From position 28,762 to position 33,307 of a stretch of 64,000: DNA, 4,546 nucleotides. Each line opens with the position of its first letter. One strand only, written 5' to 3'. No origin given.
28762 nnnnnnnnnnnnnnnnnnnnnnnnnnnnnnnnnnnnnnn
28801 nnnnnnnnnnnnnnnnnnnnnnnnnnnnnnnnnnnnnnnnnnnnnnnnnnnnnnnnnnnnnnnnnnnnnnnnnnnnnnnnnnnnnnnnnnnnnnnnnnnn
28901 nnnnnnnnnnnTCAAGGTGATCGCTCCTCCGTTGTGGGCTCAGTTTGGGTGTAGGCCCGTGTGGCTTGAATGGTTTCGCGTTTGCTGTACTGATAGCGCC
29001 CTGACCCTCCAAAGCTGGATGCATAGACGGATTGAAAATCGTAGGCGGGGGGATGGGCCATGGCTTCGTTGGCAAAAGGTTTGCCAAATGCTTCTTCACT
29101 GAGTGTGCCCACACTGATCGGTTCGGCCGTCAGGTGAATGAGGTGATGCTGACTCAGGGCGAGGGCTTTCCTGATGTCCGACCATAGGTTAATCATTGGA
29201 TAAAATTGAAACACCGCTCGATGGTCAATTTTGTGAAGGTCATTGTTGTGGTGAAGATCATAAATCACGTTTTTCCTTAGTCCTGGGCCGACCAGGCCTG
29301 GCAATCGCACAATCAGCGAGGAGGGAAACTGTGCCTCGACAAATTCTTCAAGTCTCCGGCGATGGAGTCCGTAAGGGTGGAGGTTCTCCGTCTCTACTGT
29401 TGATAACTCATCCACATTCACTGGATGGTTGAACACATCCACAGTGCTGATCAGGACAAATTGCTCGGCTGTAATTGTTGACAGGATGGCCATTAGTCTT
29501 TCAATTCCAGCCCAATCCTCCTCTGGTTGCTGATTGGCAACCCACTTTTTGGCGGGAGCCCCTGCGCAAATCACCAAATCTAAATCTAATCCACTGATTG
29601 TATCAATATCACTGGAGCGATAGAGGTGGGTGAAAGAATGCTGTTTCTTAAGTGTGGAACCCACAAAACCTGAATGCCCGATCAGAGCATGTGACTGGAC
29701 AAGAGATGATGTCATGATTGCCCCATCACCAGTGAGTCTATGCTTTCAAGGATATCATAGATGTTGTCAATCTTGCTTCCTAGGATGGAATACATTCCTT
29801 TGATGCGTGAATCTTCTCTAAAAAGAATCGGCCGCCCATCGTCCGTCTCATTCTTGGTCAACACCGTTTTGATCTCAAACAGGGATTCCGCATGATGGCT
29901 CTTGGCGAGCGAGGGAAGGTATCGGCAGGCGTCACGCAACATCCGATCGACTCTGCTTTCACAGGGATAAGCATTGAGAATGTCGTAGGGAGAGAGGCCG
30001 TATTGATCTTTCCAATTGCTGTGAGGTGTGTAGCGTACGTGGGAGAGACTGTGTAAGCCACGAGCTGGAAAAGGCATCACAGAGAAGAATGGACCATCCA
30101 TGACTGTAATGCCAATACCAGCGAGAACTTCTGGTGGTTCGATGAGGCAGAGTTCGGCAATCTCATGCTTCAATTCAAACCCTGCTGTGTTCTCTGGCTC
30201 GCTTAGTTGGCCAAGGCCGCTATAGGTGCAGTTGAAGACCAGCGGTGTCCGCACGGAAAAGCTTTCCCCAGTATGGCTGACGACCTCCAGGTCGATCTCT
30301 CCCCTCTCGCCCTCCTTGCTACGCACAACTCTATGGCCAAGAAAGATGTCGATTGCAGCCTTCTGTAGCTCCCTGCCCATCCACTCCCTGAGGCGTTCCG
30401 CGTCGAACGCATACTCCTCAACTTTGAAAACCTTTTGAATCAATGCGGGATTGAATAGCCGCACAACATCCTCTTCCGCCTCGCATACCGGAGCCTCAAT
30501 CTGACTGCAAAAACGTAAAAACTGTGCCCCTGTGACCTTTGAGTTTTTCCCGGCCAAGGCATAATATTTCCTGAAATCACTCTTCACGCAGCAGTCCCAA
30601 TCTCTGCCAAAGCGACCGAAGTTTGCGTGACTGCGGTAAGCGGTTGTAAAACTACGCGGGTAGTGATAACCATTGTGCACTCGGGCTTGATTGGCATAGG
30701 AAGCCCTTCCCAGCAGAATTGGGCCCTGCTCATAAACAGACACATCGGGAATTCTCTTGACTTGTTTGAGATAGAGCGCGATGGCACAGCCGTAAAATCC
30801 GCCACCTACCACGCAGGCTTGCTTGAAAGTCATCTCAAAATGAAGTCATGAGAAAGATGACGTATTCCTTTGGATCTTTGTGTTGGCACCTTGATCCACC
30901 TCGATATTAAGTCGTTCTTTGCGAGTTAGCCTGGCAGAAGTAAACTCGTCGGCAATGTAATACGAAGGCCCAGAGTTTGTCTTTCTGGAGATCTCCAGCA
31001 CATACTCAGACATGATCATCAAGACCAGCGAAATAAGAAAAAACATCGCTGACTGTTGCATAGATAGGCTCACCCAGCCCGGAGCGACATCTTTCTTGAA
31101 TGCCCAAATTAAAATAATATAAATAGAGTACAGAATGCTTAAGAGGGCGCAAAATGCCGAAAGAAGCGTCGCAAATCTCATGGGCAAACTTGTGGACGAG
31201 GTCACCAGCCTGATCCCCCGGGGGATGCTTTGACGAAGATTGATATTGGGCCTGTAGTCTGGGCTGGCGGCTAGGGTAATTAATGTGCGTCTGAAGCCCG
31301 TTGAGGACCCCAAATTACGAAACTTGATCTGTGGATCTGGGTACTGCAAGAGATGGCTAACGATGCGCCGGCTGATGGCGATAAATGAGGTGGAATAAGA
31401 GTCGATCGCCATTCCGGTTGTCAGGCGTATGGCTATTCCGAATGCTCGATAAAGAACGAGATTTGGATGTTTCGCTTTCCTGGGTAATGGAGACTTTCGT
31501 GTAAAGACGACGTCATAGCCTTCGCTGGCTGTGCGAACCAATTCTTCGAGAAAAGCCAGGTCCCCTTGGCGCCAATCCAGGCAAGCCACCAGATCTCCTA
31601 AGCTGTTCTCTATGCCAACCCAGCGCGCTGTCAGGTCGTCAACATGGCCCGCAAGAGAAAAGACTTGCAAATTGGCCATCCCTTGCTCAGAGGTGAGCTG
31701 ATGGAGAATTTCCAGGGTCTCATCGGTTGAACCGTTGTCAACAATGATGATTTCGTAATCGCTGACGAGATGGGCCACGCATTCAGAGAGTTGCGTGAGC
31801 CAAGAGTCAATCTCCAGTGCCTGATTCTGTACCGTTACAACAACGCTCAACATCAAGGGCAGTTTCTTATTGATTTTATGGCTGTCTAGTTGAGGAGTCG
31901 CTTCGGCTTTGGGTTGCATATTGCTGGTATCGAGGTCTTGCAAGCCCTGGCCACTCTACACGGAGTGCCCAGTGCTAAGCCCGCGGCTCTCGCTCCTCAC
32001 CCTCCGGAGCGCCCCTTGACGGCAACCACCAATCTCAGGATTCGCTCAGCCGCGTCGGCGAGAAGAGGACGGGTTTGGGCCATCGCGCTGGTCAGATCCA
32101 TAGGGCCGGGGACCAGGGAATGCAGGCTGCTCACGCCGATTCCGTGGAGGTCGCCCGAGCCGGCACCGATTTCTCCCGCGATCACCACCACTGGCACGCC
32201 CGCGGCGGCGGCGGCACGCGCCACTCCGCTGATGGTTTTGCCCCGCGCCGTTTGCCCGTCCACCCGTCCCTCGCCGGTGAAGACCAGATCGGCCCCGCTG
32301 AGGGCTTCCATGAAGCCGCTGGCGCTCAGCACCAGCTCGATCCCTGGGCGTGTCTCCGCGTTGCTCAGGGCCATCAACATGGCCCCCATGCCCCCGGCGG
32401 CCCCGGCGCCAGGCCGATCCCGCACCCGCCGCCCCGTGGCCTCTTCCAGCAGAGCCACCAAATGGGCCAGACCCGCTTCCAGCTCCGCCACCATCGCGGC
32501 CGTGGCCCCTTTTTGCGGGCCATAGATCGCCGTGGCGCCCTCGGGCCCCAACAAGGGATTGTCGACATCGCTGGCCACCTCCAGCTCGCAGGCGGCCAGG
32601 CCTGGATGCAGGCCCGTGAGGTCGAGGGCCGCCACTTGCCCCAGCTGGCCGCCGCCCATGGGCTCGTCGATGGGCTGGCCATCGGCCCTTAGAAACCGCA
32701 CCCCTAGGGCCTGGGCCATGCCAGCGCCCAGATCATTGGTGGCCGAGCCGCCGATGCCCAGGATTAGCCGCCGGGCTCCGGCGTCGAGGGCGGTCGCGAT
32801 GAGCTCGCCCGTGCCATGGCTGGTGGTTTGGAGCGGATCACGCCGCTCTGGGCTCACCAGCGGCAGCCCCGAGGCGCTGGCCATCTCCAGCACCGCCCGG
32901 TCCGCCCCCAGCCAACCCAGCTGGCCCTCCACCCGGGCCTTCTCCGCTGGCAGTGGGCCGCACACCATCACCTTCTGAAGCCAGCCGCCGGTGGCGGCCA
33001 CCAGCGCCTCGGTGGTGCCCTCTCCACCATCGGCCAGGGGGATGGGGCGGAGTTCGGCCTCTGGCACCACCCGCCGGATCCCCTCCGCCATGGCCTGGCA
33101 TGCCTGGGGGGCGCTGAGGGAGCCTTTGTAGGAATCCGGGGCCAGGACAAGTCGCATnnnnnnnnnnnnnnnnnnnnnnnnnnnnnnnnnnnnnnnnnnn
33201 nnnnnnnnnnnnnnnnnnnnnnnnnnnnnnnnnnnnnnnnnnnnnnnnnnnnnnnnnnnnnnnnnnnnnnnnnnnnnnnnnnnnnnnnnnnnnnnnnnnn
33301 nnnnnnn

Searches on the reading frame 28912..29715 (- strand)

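Call 12: search_protein_families(library=pfam, proteins=[window:28912-29715:-], max_evalue=0.001)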
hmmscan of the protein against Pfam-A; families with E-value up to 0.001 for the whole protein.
window:28912-29715:- (267 aa): 1 family
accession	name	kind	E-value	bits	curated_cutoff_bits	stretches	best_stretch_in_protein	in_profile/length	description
PF01370.27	Epimerase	-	8.3e-06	25.8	20.9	1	39-147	59-177/240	NAD dependent epimerase/dehydratase family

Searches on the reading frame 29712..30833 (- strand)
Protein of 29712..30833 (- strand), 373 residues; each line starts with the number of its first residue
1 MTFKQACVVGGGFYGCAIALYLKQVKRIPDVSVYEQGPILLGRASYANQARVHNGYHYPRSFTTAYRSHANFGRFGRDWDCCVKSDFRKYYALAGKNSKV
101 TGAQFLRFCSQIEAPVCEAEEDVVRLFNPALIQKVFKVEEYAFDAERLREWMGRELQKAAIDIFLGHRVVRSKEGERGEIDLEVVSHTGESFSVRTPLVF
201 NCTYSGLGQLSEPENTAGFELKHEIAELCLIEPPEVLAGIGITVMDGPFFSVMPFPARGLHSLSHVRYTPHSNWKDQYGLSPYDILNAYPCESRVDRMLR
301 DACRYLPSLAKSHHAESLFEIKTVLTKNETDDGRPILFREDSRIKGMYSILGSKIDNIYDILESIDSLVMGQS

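Call 12: search_protein_families(library=pfam, proteins=[window:29712-30833:-], max_evalue=0.001)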
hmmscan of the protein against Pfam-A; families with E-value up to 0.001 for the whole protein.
window:29712-30833:- (373 aa): 3 families
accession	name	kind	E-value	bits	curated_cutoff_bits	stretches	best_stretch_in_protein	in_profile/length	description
PF01266.30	DAO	-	3.5e-16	60.1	27.9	1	6-314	2-305/353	FAD dependent oxidoreductase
PF13450.12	NAD_binding_8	-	2.8e-05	24.8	21.9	1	8-62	1-49/68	NAD(P)-binding Rossmann-like domain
PF07992.20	Pyr_redox_2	-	0.0006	19.8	26.1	0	5-43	144-179/291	Pyridine nucleotide-disulphide oxidoreductase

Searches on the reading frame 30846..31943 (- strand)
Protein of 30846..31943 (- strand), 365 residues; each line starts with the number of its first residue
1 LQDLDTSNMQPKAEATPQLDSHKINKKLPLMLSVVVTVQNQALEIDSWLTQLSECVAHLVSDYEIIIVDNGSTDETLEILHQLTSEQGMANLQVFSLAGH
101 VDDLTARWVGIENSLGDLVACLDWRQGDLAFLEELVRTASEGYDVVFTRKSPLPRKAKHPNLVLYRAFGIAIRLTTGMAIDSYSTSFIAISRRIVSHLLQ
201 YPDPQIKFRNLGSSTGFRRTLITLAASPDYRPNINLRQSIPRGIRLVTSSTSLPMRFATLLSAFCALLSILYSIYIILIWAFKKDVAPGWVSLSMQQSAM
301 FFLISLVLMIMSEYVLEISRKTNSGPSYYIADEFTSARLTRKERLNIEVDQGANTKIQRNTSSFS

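Call 12: search_protein_families(library=pfam, proteins=[window:30846-31943:-], max_evalue=0.001)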
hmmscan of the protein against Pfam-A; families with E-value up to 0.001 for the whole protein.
window:30846-31943:- (365 aa): 1 family
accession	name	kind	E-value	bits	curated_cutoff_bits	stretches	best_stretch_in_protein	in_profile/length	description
PF00535.33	Glycos_transf_2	-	1.2e-09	38.7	23.3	1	33-146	1-111/168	Glycosyl transferase family 2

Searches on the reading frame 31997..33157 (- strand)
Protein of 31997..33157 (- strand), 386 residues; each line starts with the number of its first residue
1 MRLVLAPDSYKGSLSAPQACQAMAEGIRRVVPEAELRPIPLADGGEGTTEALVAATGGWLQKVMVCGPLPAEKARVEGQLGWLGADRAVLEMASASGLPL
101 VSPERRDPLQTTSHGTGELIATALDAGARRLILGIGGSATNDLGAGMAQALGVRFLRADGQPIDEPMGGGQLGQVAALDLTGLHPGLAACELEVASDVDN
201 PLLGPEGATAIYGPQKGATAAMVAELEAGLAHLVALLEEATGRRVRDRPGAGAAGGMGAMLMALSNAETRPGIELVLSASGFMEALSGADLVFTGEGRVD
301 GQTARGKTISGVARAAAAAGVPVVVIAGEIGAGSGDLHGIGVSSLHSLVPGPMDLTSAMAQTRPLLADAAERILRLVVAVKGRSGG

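Call 12: search_protein_families(library=pfam, proteins=[window:31997-33157:-], max_evalue=0.001)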
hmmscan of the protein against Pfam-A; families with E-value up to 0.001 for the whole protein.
window:31997-33157:- (386 aa): 1 family
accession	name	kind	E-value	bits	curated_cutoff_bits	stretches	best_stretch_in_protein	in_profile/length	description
PF02595.20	Gly_kinase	-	5.1e-137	457.2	23.3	1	4-377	2-371/372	Glycerate kinase family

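Call 49: search_protein_families(library=ncbifam, proteins=[window:31997-33157:-], max_evalue=1e-10)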
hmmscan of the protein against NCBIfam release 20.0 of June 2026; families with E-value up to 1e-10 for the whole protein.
window:31997-33157:- (386 aa): 3 families
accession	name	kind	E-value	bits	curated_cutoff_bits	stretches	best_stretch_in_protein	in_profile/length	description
TIGR00045.1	TIGR00045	subfamily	7e-133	443.3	168.45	1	2-377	1-372/375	glycerate kinase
NF007401.0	PRK09932.1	equivalog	1.9e-110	369.6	625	1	1-375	1-371/381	glycerate 3-kinase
NF007668.0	PRK10342.1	equivalog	5.3e-101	338.4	686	1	1-351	1-347/381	glycerate 2-kinase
